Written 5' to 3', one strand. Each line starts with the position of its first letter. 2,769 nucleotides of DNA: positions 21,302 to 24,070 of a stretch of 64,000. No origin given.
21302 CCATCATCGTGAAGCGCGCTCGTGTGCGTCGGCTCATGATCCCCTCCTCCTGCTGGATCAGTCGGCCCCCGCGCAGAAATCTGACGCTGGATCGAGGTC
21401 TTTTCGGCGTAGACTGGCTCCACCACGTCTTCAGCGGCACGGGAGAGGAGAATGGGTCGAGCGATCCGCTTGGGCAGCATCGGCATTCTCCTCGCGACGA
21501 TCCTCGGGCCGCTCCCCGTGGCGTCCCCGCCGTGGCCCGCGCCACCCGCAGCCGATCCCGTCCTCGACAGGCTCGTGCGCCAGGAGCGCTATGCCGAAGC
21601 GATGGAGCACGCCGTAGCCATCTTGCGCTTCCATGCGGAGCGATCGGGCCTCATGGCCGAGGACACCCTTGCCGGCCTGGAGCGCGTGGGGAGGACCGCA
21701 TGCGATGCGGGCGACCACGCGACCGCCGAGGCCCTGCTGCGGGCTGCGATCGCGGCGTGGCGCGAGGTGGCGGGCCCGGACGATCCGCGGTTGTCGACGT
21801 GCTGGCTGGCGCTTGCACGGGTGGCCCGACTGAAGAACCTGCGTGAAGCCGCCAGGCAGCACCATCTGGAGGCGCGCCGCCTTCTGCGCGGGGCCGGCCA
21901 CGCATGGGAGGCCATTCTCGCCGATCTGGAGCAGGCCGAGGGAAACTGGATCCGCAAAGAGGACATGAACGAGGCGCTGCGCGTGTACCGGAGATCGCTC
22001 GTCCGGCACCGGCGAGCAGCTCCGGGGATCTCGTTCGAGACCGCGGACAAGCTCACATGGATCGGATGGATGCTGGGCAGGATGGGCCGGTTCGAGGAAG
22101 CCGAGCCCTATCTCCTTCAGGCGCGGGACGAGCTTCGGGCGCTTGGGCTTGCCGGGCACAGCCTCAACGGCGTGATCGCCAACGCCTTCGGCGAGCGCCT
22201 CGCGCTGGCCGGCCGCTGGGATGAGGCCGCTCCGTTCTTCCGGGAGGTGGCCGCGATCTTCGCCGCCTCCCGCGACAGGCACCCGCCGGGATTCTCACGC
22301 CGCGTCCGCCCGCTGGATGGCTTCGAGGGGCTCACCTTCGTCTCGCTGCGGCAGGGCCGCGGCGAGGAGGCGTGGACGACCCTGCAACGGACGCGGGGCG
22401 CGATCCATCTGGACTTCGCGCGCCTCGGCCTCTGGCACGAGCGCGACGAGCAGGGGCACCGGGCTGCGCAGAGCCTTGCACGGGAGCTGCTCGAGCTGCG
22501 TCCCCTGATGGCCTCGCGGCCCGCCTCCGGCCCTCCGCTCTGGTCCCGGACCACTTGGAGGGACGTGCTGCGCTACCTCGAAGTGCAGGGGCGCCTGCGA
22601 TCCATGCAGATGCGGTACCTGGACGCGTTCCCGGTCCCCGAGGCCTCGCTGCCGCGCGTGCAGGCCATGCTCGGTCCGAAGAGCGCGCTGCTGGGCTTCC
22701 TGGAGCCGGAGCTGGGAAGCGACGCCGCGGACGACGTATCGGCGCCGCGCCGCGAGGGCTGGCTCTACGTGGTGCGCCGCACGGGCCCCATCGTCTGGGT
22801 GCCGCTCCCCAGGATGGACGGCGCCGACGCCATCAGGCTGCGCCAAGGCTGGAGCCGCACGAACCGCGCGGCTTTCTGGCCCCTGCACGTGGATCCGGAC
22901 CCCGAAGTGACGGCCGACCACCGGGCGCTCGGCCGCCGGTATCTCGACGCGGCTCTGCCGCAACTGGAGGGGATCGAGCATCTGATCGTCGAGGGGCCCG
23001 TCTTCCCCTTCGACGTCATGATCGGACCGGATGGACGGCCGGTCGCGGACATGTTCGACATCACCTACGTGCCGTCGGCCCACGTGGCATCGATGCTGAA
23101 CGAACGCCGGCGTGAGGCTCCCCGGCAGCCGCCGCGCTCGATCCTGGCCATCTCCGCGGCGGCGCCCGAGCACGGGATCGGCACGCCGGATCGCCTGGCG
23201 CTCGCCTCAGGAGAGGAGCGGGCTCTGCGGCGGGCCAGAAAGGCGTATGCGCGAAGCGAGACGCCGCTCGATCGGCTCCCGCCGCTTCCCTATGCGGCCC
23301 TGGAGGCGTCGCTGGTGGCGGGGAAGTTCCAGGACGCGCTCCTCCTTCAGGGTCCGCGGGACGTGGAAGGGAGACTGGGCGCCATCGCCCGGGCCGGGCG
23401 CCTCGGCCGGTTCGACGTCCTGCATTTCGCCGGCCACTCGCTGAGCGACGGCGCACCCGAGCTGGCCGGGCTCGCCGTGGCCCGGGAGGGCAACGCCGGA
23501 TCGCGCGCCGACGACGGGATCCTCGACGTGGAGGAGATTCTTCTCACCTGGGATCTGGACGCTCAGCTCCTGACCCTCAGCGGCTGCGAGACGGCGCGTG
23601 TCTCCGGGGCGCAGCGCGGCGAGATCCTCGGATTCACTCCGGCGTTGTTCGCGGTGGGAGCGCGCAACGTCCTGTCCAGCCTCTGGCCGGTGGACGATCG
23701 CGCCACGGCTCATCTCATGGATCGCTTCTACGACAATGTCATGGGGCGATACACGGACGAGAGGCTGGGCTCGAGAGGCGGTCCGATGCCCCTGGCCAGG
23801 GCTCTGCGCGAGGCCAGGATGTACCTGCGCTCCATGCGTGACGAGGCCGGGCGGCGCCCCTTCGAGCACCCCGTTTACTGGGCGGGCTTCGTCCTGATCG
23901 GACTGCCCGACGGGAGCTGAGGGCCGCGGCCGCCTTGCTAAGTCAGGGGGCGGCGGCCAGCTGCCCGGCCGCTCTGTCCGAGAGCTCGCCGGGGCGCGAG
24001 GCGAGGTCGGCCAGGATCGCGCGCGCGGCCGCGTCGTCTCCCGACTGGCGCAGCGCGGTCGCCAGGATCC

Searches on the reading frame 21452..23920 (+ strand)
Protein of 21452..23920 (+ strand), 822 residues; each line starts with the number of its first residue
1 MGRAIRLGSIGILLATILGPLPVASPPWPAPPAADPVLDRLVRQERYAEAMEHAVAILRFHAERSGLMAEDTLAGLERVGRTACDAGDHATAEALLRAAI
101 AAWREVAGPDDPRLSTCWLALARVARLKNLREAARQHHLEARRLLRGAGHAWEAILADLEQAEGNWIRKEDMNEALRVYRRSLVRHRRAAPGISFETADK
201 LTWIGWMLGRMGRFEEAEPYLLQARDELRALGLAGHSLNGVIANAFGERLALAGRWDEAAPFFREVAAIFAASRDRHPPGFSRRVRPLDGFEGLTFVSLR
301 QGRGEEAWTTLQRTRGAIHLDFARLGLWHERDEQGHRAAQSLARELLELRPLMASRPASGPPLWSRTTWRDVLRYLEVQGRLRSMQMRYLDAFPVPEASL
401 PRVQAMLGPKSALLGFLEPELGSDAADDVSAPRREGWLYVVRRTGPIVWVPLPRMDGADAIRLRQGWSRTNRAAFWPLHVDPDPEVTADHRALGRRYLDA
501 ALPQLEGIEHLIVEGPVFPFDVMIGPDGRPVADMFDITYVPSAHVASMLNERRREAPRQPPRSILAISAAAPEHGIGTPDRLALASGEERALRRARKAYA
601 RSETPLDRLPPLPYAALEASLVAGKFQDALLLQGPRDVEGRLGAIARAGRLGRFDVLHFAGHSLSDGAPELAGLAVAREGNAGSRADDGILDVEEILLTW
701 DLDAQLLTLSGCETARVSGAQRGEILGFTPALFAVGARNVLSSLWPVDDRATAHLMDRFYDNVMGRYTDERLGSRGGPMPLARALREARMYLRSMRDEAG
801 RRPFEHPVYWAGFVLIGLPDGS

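Call 26: search_protein_families(library=pfam, proteins=[window:21452-23920:+], max_evalue=0.001)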
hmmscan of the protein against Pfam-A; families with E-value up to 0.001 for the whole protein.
window:21452-23920:+ (822 aa): 3 families
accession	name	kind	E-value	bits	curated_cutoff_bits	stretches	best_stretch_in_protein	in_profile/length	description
PF12770.12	CHAT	-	1.9e-42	146.1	24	1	518-817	38-288/289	CHAT domain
PF13424.12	TPR_12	-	5.7e-15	55.7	30.1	2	72-146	2-76/77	Tetratricopeptide repeat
PF13374.12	TPR_10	-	1.2e-07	32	27.5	1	74-112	3-41/42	Tetratricopeptide repeat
